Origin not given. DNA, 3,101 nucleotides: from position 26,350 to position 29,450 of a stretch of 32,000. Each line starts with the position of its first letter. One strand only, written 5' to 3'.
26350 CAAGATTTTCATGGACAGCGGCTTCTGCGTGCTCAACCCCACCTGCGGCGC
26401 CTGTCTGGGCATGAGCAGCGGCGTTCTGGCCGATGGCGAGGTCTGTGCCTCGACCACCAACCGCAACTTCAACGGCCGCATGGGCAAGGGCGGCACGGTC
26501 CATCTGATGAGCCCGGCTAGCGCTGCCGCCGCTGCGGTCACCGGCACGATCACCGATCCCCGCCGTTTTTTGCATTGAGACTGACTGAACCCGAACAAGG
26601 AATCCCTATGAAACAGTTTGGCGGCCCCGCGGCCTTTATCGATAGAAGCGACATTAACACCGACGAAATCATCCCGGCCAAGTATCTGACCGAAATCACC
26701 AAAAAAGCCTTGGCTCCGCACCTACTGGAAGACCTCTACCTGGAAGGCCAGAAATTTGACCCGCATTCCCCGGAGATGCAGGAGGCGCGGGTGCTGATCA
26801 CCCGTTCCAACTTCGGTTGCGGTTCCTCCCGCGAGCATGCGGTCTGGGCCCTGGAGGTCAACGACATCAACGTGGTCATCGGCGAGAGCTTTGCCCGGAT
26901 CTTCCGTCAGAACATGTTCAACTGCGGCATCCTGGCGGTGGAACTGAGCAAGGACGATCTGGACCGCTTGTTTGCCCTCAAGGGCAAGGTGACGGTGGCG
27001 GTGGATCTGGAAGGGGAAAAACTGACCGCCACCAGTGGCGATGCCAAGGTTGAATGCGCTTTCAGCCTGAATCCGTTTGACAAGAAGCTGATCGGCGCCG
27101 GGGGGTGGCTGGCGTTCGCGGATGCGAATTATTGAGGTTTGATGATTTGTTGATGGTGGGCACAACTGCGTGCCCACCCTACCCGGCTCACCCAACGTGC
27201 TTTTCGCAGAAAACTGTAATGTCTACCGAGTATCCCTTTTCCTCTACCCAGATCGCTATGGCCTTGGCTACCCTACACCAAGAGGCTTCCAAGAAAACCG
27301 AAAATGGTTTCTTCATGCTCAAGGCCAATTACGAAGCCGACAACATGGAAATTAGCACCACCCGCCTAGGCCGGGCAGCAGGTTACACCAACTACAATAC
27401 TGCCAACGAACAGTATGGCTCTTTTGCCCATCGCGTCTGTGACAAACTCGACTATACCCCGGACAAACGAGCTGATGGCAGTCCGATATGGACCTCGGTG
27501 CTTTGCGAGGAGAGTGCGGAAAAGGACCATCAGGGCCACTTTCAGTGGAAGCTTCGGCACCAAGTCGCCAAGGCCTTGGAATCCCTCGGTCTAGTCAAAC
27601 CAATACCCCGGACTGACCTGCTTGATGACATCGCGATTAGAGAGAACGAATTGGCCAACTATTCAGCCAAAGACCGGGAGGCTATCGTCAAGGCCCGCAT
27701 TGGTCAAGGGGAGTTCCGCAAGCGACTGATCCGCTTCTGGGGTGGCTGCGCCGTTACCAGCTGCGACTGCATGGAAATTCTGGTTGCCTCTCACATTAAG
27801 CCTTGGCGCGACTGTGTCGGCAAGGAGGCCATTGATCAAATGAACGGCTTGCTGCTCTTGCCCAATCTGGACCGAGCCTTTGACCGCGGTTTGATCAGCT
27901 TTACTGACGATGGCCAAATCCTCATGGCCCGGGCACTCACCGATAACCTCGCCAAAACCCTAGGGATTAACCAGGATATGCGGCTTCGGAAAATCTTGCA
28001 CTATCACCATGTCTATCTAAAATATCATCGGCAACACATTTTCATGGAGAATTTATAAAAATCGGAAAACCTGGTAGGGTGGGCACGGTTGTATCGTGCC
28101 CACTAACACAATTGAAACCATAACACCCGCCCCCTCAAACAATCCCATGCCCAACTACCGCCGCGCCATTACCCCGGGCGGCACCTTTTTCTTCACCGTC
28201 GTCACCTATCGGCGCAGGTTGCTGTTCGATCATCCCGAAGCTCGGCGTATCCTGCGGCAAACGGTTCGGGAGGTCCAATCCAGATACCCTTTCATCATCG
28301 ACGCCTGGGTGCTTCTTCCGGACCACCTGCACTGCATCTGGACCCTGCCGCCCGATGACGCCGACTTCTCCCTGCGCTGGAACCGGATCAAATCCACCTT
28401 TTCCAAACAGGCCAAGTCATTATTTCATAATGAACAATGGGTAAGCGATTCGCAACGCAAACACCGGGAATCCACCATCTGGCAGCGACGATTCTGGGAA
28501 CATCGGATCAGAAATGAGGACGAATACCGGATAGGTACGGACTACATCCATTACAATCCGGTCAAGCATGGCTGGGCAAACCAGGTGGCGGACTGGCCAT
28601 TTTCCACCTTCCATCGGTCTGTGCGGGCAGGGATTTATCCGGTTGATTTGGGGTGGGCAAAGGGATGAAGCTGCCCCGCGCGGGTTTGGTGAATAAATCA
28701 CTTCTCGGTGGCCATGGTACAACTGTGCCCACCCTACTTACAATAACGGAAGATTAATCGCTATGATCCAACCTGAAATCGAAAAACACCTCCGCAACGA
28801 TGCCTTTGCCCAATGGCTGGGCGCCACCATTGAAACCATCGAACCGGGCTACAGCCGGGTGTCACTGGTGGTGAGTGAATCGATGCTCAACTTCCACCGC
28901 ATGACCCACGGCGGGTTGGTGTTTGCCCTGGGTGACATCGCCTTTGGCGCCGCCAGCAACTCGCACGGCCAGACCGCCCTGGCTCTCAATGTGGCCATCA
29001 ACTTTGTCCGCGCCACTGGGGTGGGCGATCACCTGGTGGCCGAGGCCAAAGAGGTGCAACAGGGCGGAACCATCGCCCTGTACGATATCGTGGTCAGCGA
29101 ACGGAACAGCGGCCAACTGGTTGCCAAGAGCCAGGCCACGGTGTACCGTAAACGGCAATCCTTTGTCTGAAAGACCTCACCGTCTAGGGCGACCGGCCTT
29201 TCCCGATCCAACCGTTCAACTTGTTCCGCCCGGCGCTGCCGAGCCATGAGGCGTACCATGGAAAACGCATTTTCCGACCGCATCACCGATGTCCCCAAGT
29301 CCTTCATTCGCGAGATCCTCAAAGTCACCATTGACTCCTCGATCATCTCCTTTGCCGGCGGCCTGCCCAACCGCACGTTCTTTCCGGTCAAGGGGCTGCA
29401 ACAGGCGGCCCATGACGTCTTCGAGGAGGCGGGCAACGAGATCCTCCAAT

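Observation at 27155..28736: REP hairpins plus RAYT transposase locus that also brackets a stand-alone HNH nuclease gene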

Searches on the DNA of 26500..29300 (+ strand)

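Call 68: search_rna_families(sources=[L225, L227, L151, L229], threshold=gathering)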
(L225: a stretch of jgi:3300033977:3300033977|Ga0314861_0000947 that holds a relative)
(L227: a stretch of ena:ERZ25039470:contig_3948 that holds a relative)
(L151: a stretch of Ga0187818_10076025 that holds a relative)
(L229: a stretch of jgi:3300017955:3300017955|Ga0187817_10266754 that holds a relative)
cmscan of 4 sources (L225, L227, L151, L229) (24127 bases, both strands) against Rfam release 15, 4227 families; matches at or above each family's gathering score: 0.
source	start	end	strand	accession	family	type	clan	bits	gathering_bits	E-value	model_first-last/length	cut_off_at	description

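Call 69: search_rna_families(source=window, start=26500, end=29300, threshold=evalue, max_evalue=1)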
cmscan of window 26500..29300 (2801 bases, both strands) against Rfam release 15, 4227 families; matches with E-value up to 1: 1.
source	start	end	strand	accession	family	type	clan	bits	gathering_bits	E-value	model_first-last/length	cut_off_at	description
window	28193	28237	-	RF01144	sR17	Gene; snRNA; snoRNA; CD-box;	-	18.6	36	0.3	1-55/55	no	Small nucleolar RNA sR17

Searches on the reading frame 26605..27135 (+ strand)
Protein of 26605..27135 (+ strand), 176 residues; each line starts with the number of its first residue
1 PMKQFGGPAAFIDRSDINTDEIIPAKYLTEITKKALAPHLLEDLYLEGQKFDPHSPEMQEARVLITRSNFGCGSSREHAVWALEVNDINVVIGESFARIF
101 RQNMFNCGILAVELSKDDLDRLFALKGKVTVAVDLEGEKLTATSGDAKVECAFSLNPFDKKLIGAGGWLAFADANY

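Call 4: search_protein_families(library=pfam, proteins=[window:26605-27135:+], max_evalue=0.01)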
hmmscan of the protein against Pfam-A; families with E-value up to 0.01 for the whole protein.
window:26605-27135:+ (176 aa): 1 family
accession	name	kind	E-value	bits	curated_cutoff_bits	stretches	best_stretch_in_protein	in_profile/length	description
PF00694.25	Aconitase_C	-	6.1e-20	72.3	22.8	1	14-116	16-130/131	Aconitase C-terminal domain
